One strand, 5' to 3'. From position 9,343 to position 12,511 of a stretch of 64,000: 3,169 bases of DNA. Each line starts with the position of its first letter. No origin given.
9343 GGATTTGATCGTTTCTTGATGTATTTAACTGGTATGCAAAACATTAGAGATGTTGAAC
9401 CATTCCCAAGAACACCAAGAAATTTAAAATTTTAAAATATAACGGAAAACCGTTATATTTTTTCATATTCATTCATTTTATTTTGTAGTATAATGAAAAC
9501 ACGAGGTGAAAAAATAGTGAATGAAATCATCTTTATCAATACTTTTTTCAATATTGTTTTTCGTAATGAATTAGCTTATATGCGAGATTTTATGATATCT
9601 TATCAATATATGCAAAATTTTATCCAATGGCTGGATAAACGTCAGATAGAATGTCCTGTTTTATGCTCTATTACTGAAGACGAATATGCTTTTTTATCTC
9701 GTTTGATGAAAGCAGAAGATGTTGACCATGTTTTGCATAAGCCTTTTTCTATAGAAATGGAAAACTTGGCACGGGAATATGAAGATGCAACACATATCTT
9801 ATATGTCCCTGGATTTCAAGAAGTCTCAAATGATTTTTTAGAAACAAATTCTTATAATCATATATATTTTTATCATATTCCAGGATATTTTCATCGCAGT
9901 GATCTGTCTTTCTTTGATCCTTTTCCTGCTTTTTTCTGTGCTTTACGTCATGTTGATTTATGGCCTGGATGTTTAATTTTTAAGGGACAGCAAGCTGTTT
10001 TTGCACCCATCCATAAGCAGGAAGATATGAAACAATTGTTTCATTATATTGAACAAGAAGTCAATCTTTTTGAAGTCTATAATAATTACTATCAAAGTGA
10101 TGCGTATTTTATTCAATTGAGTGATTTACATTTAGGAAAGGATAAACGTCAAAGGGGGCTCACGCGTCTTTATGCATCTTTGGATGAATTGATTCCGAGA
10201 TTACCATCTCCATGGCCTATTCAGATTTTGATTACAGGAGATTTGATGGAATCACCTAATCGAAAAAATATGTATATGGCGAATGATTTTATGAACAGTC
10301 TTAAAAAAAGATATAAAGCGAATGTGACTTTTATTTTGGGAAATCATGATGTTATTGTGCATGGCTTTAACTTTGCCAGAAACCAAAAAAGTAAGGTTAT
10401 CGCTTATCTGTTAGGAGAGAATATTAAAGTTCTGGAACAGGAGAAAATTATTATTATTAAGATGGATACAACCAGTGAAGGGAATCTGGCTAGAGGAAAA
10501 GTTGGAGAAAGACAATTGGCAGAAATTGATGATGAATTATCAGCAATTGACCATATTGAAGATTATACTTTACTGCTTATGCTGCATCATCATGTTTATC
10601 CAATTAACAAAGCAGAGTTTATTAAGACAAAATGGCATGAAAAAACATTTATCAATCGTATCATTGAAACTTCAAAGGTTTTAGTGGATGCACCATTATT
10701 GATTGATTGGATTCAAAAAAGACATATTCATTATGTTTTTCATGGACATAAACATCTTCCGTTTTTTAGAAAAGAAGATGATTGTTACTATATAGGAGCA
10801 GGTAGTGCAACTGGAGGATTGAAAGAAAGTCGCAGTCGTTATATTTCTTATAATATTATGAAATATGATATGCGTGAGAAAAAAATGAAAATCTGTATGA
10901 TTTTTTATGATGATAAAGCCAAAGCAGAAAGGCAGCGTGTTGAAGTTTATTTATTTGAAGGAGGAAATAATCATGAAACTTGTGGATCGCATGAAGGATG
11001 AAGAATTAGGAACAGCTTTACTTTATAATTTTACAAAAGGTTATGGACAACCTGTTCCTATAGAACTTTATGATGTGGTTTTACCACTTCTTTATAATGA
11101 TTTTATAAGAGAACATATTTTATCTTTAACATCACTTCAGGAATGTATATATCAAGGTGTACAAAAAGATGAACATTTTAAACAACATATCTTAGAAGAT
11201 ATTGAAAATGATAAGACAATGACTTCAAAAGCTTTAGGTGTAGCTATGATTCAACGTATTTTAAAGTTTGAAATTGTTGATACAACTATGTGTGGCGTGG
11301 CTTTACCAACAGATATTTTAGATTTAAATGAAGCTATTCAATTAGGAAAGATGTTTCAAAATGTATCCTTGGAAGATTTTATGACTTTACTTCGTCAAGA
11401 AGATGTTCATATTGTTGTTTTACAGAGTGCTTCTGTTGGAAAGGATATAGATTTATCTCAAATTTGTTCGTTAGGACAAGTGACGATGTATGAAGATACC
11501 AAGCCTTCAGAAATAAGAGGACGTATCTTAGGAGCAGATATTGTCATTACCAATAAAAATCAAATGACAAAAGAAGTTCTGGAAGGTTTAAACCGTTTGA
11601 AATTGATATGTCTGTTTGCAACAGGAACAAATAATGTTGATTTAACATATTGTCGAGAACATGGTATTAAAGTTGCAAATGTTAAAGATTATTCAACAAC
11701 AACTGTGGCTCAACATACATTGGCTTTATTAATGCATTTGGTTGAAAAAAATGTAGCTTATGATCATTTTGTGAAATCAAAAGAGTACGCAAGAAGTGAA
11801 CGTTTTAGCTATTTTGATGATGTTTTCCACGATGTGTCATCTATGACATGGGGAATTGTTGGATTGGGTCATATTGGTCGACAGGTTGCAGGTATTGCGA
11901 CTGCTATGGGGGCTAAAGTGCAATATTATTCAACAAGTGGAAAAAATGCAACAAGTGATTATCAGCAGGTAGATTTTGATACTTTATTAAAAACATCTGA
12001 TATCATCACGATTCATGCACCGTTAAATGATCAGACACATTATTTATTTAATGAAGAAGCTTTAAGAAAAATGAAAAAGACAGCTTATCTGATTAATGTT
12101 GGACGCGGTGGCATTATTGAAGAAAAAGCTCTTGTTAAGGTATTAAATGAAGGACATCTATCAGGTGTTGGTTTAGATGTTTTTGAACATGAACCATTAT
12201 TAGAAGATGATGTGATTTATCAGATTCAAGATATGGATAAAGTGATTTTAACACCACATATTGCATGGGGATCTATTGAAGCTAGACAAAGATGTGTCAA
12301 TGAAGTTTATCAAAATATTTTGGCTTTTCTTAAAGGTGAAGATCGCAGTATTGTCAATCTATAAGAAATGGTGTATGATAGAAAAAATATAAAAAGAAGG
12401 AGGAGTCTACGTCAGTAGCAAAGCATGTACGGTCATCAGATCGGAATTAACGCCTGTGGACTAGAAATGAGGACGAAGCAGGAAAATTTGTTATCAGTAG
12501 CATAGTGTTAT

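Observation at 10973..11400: N-terminal ~140-aa domain resembling ABC-3C middle component 3 (DUF6521-like) fused in frame to a D-2-hydroxyacid dehydrogenase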

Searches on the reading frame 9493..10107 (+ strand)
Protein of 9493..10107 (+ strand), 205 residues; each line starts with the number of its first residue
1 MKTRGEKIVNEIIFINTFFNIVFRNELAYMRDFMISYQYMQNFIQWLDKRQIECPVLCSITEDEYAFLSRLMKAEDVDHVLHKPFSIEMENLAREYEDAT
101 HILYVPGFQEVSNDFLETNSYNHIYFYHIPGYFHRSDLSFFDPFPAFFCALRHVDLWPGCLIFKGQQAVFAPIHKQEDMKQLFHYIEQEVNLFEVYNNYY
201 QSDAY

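Call 20: search_protein_families(library=ncbifam, proteins=[window:9493-10107:+], max_evalue=0.1)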
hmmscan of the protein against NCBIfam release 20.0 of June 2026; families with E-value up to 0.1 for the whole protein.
window:9493-10107:+ (205 aa): 0 families

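Call 82: search_solved_structures(query=A6, max_evalue=10, show_alignments=1)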
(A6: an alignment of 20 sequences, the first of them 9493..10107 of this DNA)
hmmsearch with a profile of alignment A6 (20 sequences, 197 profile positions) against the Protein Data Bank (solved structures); distinct sequences matched with E-value up to 10: 1.
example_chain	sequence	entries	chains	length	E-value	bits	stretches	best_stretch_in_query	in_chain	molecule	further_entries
9fhn_A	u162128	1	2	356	0.15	15.1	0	133-178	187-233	arginine kinase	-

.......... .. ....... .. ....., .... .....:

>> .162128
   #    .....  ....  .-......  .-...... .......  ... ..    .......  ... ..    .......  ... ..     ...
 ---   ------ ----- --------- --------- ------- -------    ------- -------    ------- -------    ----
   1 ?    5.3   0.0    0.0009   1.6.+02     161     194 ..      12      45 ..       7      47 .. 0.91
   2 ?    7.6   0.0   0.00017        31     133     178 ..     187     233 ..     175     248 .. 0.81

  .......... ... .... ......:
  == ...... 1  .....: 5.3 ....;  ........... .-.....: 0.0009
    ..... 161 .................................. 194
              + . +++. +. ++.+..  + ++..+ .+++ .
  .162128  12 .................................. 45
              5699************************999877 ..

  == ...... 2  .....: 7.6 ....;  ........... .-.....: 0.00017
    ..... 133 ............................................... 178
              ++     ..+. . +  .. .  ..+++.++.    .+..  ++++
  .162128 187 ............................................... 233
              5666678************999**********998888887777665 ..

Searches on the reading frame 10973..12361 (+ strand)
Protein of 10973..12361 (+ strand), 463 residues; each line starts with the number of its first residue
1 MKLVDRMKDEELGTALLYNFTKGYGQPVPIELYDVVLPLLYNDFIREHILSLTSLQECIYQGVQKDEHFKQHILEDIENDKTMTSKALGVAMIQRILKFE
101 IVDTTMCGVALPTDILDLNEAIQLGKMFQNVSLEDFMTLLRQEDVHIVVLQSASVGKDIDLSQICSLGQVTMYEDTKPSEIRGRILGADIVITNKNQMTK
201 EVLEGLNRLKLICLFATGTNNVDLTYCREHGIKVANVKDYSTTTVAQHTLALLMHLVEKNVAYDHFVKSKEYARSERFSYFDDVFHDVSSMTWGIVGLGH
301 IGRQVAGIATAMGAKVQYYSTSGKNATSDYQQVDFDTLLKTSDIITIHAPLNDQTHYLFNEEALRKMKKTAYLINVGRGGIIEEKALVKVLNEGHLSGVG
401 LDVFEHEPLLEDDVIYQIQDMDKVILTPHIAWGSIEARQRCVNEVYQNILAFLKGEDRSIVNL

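Call 3: search_protein_families(library=pfam, proteins=[window:10973-12361:+], max_evalue=1)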
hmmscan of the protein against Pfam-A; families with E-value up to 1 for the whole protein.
window:10973-12361:+ (463 aa): 4 families
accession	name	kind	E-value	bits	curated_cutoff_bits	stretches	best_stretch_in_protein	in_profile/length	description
PF02826.25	2-Hacid_dh_C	-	5.6e-54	182.6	25.1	1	250-431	1-178/178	D-isomer specific 2-hydroxyacid dehydrogenase, NAD binding domain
PF00389.36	2-Hacid_dh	-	1e-27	96.9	24.6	1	167-460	20-132/134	D-isomer specific 2-hydroxyacid dehydrogenase, catalytic domain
PF20131.4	MC3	-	7.4e-05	22.7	23.2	1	14-100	18-106/159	ABC-three component (ABC-3C) system Middle Component 3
PF01262.27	AlaDh_PNT_C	-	0.13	12.1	23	1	294-374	32-126/214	Alanine dehydrogenase/PNT, C-terminal domain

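Call 4: search_protein_families(library=padloc, proteins=[window:10973-12361:+], max_evalue=1)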
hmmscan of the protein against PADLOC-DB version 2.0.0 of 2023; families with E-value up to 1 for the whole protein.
window:10973-12361:+ (463 aa): 0 families

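Call 6: find_encoding_contigs(protein=window:10973-12361:+, flank=8000, max_places=10)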
Protein window:10973-12361:+ (463 aa): 19 contigs read that carry it; 10 places shown.
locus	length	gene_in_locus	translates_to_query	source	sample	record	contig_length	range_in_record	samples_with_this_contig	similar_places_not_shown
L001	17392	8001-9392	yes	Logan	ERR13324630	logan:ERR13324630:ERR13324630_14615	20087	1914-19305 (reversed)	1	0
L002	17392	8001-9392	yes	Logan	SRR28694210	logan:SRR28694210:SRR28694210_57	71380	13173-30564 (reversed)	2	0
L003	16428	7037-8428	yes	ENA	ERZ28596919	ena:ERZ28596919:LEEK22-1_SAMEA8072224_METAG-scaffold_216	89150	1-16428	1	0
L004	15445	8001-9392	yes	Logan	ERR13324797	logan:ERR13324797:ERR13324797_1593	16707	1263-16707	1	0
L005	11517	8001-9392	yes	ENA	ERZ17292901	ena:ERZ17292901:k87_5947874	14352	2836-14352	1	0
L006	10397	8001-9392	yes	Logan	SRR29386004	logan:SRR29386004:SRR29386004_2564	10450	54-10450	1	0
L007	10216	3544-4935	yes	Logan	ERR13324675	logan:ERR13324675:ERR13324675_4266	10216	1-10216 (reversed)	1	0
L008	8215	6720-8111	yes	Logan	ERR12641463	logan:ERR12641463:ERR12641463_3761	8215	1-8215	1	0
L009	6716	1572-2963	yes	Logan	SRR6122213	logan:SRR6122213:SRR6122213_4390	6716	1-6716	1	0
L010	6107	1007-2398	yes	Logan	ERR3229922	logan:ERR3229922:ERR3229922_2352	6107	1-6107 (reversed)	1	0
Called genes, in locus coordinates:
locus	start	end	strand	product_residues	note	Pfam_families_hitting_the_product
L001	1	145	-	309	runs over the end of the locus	?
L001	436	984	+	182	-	PF09515:Thia_YuaJ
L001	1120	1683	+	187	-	PF04167:DUF402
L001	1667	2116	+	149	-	PF02367:TsaE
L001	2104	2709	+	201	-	PF00814:TsaD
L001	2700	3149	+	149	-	PF13302:Acetyltransf_3 (weak), PF13420:Acetyltransf_4, PF00583:Acetyltransf_1, PF13673:Acetyltransf_10, PF13508:Acetyltransf_7, PF08445:FR47 (weak)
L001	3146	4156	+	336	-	PF22521:HypF_C_2 (faint), PF00814:TsaD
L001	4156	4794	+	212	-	PF06971:Put_DNA-bind_N, PF02629:CoA_binding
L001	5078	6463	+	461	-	PF01336:tRNA_anti-codon, PF00152:tRNA-synt_2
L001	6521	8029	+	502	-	PF00149:Metallophos, PF12850:Metallophos_2 (faint)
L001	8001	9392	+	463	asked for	PF00389:2-Hacid_dh, PF02826:2-Hacid_dh_C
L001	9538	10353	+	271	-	-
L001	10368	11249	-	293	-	PF01418:HTH_6, PF13580:SIS_2 (faint), PF01380:SIS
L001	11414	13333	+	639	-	PF00724:Oxidored_FMN, PF01494:FAD_binding_3 (faint), PF01207:Dus (weak), PF01266:DAO (weak), PF07992:Pyr_redox_2, PF13450:NAD_binding_8, PF13738:Pyr_redox_3 (weak), PF00070:Pyr_redox, +5 more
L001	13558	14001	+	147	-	PF03862:SpoVAC_SpoVAEB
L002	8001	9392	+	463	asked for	PF00389:2-Hacid_dh, PF02826:2-Hacid_dh_C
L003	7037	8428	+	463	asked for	PF00389:2-Hacid_dh, PF02826:2-Hacid_dh_C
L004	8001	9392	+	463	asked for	PF00389:2-Hacid_dh, PF02826:2-Hacid_dh_C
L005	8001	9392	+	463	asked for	PF00389:2-Hacid_dh, PF02826:2-Hacid_dh_C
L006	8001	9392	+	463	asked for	PF00389:2-Hacid_dh, PF02826:2-Hacid_dh_C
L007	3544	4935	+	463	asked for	PF00389:2-Hacid_dh, PF02826:2-Hacid_dh_C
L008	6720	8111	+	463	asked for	PF00389:2-Hacid_dh, PF02826:2-Hacid_dh_C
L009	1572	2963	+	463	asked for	PF00389:2-Hacid_dh, PF02826:2-Hacid_dh_C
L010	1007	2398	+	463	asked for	PF00389:2-Hacid_dh, PF02826:2-Hacid_dh_C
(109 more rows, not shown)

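Call 20: search_protein_families(library=ncbifam, proteins=[window:10973-12361:+], max_evalue=0.1)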
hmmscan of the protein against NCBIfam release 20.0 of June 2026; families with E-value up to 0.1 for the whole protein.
window:10973-12361:+ (463 aa): 26 families (the best 25 are shown)
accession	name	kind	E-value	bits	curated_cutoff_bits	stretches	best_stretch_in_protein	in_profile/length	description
NF006263.0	PRK08410.1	equivalog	2.7e-118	394.9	389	1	146-456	2-310/311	D-2-hydroxyacid dehydrogenase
NF005069.0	PRK06487.1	equivalog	7.6e-86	288.1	448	1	148-461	7-319/320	2-hydroxyacid dehydrogenase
NF005387.0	PRK06932.1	equivalog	1.6e-77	260.6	492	1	146-454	3-311/314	2-hydroxyacid dehydrogenase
NF009714.1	PRK13243.1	equivalog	2.3e-62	211.2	455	1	191-456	49-316/332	glyoxylate reductase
TIGR01327.1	PGDH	equivalog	6e-60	203.5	454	1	169-457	22-305/525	phosphoglycerate dehydrogenase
NF008759.0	PRK11790.1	equivalog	2.6e-54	184.5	404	1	179-462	46-327/410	phosphoglycerate dehydrogenase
NF000492.1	vanH_gen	exception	2.5e-44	151.6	540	1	190-452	46-310/312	D-lactate dehydrogenase VanH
NF005750.0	PRK07574.1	equivalog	1.7e-42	145.9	329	1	170-454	73-358/386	NAD-dependent formate dehydrogenase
NF011938.0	PRK15409.1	equivalog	2.8e-42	144.9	492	1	164-456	22-312/324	glyoxylate/hydroxypyruvate reductase GhrB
NF001309.0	PRK00257.1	equivalog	1.5e-40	139.4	434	2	287-456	113-281/379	4-phosphoerythronate dehydrogenase PdxB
NF000371.1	vanH_Agroup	exception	2.3e-40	138.8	700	1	190-454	51-317/322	VanH-A/VanH-Pt family D-lactate dehydrogenase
NF041369.1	Dhydh_Halo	equivalog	2.6e-35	122.1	400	1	213-452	60-294/305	D-2-hydroxyacid dehydrogenase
NF005027.0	PRK06436.1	equivalog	7e-34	117.3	261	1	207-461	48-288/303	2-hydroxyacid dehydrogenase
NF000128.1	vanH-Sc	exception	2.8e-33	115.5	650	1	190-452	66-330/337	D-lactate dehydrogenase VanH-Sc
NF000112.1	vanH-Amyco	exception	7.7e-33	114.2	625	1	190-456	75-343/348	VanH-AOV family D-lactate dehydrogenase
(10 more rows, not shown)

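Call 25: find_homologous_proteins(query=window:10973-12361:+, max_evalue=1e-60)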
Query window:10973-12361:+ (463 aa): 3199 proteins with E <= 1e-60 among 8000 candidates; the best 120 are listed.
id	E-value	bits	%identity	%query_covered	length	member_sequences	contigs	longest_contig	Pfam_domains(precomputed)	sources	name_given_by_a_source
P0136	0.0e+0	1028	100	100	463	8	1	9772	PF00389.37,PF02826.26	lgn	-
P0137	9.8e-292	985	94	100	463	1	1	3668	PF00389.37,PF02826.26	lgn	-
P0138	5.4e-273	924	89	100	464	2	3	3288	PF00389.37,PF02826.26,PF20131.5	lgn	-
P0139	1.3e-269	913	88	100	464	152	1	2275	PF00389.37,PF02826.26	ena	-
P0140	3.5e-246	835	80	100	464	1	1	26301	PF00389.37,PF02826.26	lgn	-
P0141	2.8e-240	816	79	100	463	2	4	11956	PF00389.37,PF02826.26,PF20131.5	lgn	-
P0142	6.2e-240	815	78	100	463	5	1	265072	PF00389.37,PF02826.26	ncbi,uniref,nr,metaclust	ncbi:D-2-hydroxyacid dehydrogenase [Candidatus Stoquefichus massiliensis]|uniref:D-2-hydroxyacid deh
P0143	1.1e-232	791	78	100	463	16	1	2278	PF00389.37,PF02826.26,PF20131.5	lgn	-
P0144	5.6e-231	785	75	100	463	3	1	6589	PF00389.37,PF02826.26,PF20131.5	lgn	-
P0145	3.4e-230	783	76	100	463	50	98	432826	PF00389.37,PF02826.26,PF20131.5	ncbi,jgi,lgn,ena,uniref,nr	ncbi:MAG: D-2-hydroxyacid dehydrogenase [Longibaculum muris]|uniref:Lactate dehydrogenase-like 2-hyd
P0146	2.6e-229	780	75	100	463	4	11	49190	PF00389.37,PF02826.26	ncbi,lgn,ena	-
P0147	4.9e-227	772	76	100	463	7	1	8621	PF00389.37,PF02826.26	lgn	-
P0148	1.2e-226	771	74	100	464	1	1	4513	PF00389.37,PF02826.26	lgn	-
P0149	1.4e-226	771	75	100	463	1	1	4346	PF00389.37,PF02826.26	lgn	-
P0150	3.9e-223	759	73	100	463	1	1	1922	PF00389.37,PF02826.26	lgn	-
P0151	4.2e-223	759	75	100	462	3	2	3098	PF00389.37,PF02826.26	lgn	-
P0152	1.7e-222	757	74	100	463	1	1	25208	PF00389.37,PF02826.26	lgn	-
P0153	3.2e-222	756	74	100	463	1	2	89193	PF00389.37,PF02826.26,PF20131.5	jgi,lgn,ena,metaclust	metaclust:\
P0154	1.3e-221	754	73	100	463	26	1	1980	PF00389.37,PF02826.26,PF20131.5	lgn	-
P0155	5.3e-221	752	74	100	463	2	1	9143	PF00389.37,PF02826.26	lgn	-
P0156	8.2e-221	752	74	100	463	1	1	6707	PF00389.37,PF02826.26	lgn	-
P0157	1.7e-220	751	73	100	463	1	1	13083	PF00389.37,PF02826.26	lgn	-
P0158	1.9e-220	750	73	100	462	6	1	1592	PF00389.37,PF02826.26,PF20131.5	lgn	-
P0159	1.9e-220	750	73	100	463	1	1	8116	PF00389.37,PF02826.26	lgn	-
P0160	2.5e-220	750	73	100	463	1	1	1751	PF00389.37,PF02826.26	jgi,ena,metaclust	metaclust:\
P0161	6.0e-220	749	74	100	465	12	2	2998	PF00389.37,PF02826.26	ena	-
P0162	6.3e-220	749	72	100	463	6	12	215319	PF00389.37,PF02826.26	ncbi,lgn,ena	-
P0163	7.3e-220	749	73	100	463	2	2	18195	PF00389.37,PF02826.26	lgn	-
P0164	1.1e-219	748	73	100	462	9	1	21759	PF00389.37,PF02826.26,PF20131.5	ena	-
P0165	1.2e-219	748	73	100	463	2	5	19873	PF00389.37,PF02826.26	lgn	-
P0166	8.1e-219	745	73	100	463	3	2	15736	PF00389.37,PF02826.26,PF20131.5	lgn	-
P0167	1.4e-218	744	72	100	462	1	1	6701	PF00389.37,PF02826.26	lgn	-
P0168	2.1e-218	744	73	100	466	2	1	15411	PF00389.37,PF02826.26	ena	-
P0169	3.3e-218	743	73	100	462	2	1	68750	PF00389.37,PF02826.26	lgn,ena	-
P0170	4.2e-218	743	74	100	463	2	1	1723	PF00389.37,PF02826.26,PF20131.5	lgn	-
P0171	6.1e-218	742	72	100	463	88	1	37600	PF00670.28,PF00389.37,PF02826.26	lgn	-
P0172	1.0e-217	741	72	100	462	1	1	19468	PF00389.37,PF02826.26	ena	-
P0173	2.1e-217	740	72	100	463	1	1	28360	PF00389.37,PF02826.26,PF20131.5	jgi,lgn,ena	-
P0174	7.8e-217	739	72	100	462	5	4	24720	PF00389.37,PF02826.26,PF20131.5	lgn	-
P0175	8.2e-217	738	70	100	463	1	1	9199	PF00389.37,PF02826.26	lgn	-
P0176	3.6e-216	736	70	100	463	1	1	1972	PF00389.37,PF02826.26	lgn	-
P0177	3.0e-215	733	73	100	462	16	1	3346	PF00389.37,PF02826.26,PF20131.5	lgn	-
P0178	3.4e-215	733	71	100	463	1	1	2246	PF00389.37,PF02826.26,PF20131.5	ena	-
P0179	5.6e-215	732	71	100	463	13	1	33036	PF00670.28,PF00389.37,PF02826.26,PF20131.5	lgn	-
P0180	5.8e-213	726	70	100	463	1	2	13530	PF00389.37,PF02826.26,PF20131.5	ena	-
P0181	6.1e-213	726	71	100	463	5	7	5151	PF00389.37,PF02826.26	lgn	-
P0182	2.9e-212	723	71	100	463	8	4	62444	PF00389.37,PF02826.26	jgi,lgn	jgi:lactate dehydrogenase-like 2-hydroxyacid dehydrogenase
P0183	6.5e-212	722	71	100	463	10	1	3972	PF00389.37,PF02826.26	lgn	-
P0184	1.4e-208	711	70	100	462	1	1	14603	PF00670.28,PF00389.37,PF02826.26,PF20131.5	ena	-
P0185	3.8e-206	703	69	100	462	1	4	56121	PF00670.28,PF00389.37,PF02826.26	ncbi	ncbi:MAG: D-2-hydroxyacid dehydrogenase [Coprobacillus sp.]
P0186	3.4e-203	694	67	100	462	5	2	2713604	PF00389.37,PF02826.26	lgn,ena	-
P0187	5.4e-203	693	69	100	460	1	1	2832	PF00389.37,PF02826.26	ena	-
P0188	6.4e-201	686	68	100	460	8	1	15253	PF00389.37,PF02826.26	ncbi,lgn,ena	-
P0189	1.1e-200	685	68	100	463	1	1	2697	PF00389.37,PF02826.26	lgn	-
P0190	1.7e-200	685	68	100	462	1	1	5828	PF00389.37,PF02826.26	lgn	-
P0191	8.3e-197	673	68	96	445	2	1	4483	PF00389.37,PF02826.26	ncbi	ncbi:MAG: NAD(P)-dependent oxidoreductase, partial [Coprobacillus sp.]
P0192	5.1e-194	663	66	100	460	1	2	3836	PF00389.37,PF02826.26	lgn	-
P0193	1.5e-193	662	65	100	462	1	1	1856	PF00389.37,PF02826.26,PF20131.5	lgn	-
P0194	4.2e-184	631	63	100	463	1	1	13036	PF00670.28,PF00389.37,PF02826.26,PF20131.5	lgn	-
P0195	3.0e-179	615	61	100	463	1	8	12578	PF00670.28,PF00389.37,PF02826.26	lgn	-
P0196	1.2e-175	603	60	100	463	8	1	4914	PF00389.37,PF02826.26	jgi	-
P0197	5.9e-175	601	61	96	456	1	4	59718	PF00389.37,PF02826.26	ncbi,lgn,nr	ncbi:MAG: D-2-hydroxyacid dehydrogenase [Erysipelotrichaceae bacterium]|nr:D-2-hydroxyacid dehydroge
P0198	2.3e-174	599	62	100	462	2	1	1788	PF00389.37,PF02826.26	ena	-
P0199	6.1e-174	597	60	100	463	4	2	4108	PF00389.37,PF02826.26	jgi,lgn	jgi:lactate dehydrogenase-like 2-hydroxyacid dehydrogenase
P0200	4.4e-172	591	59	100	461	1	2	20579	PF00389.37,PF02826.26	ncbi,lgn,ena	-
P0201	2.4e-171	589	60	100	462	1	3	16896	PF00670.28,PF00389.37,PF02826.26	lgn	-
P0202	1.4e-169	583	60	100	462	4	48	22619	PF00389.37,PF02826.26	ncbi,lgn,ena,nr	ncbi:MAG: D-2-hydroxyacid dehydrogenase [Bacilli bacterium]|nr:D-2-hydroxyacid dehydrogenase [Bacill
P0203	1.8e-169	583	59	100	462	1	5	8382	PF00389.37,PF02826.26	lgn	-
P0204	2.0e-166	572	60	96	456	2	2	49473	PF00389.37,PF02826.26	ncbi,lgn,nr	ncbi:MAG: hydroxyacid dehydrogenase [Erysipelotrichaceae bacterium]|nr:hydroxyacid dehydrogenase [Er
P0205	1.1e-165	570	58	99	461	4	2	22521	PF00389.37,PF02826.26,PF20131.5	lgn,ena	-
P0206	1.5e-164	566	57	100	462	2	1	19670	PF00389.37,PF02826.26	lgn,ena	-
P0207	6.6e-164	564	57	99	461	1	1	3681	PF00389.37,PF02826.26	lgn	-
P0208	2.9e-163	562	58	100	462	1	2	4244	PF00389.37,PF02826.26,PF20131.5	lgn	-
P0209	1.9e-162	559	57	99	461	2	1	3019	PF00389.37,PF02826.26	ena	-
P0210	3.2e-159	549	56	96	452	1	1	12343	PF00389.37,PF02826.26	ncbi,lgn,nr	ncbi:MAG: hydroxyacid dehydrogenase [Erysipelotrichaceae bacterium]|nr:hydroxyacid dehydrogenase [Er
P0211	2.2e-157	543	54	100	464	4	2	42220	PF00389.37,PF02826.26,PF20131.5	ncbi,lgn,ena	-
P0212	5.3e-149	515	76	66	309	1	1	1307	PF00389.37,PF02826.26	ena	-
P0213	4.0e-148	512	53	98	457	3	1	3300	PF00389.37,PF02826.26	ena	-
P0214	4.3e-148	512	53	99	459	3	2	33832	PF00389.37,PF02826.26,PF20131.5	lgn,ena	-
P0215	1.4e-147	510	51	99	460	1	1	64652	PF00389.37,PF02826.26,PF20131.5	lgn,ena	-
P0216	2.3e-147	510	51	100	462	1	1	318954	PF00389.37,PF02826.26,PF20131.5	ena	-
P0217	2.5e-147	510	51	100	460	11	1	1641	PF00389.37,PF02826.26,PF20131.5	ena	-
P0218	2.8e-147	509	51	99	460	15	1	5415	PF00389.37,PF02826.26,PF20131.5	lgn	-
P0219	5.9e-147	508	51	100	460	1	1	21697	PF00389.37,PF02826.26,PF20131.5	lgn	-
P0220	1.1e-146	507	53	99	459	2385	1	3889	PF00389.37,PF02826.26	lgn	-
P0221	1.5e-146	507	51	100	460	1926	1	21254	PF00389.37,PF02826.26,PF20131.5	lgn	-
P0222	2.2e-146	506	52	98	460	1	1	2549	PF00389.37,PF02826.26,PF20131.5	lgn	-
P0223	4.0e-146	506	51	99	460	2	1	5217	PF00389.37,PF02826.26,PF20131.5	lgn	-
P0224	1.0e-145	504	52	100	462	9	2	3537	PF00389.37,PF02826.26,PF20131.5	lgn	-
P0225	1.5e-145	504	52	100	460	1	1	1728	PF00389.37,PF02826.26,PF20131.5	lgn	-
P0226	2.0e-145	503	52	100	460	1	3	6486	PF00389.37,PF02826.26,PF20131.5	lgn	-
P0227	2.3e-145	503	52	99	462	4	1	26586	PF00389.37,PF02826.26,PF20131.5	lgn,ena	-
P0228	4.9e-145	502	51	99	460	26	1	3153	PF00389.37,PF02826.26,PF20131.5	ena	-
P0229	1.9e-144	500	50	100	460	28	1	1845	PF00389.37,PF02826.26,PF20131.5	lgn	-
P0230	4.7e-144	499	51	100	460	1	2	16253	PF00389.37,PF02826.26,PF20131.5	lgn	-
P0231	4.9e-144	499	51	100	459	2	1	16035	PF00389.37,PF02826.26,PF20131.5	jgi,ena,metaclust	metaclust:\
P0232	5.8e-144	498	52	100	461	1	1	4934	PF00389.37,PF02826.26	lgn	-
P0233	9.0e-144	498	51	100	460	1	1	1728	PF00389.37,PF02826.26,PF20131.5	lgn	-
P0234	9.5e-144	498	52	100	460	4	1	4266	PF00389.37,PF02826.26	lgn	-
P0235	9.6e-144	498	51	99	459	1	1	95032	PF00389.37,PF02826.26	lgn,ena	-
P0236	2.7e-143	496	48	100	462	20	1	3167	PF00389.37,PF02826.26,PF20131.5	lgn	-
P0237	6.2e-143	495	52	100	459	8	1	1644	PF00389.37,PF02826.26,PF20131.5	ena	-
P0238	2.4e-142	493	52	99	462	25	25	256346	PF00389.37,PF02826.26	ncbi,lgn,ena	-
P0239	4.3e-142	492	51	100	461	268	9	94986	PF00389.37,PF02826.26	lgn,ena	-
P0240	4.8e-142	492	51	100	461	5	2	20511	PF00389.37,PF02826.26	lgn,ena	-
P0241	1.3e-141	491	51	100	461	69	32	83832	PF00389.37,PF02826.26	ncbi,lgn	-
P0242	1.4e-141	491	51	100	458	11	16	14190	PF00389.37,PF02826.26,PF07991.19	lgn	-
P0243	1.2e-140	488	51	100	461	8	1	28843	PF00389.37,PF02826.26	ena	-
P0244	1.5e-140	487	50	100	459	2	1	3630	PF00389.37,PF02826.26,PF20131.5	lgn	-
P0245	1.7e-140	487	51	100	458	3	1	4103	PF00389.37,PF02826.26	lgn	-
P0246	5.3e-140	485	50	100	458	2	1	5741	PF00389.37,PF02826.26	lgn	-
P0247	5.7e-140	485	51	100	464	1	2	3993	PF00389.37,PF02826.26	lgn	-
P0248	6.5e-140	485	51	100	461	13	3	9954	PF00389.37,PF02826.26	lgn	-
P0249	1.1e-139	484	49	99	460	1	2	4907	PF00389.37,PF02826.26,PF20131.5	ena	-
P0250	1.1e-139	484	52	99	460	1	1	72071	PF00389.37,PF02826.26,PF20131.5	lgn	-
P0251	1.5e-139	484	49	99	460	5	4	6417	PF00670.28,PF00389.37,PF02826.26,PF20131.5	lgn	-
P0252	1.6e-139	484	51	100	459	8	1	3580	PF00389.37,PF02826.26,PF20131.5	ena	-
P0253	3.2e-139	483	50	100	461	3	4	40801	PF00389.37,PF02826.26,PF20131.5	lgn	-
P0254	4.3e-139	482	51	100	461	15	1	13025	PF00389.37,PF02826.26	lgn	-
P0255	5.7e-139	482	50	100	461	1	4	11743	PF00389.37,PF02826.26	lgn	-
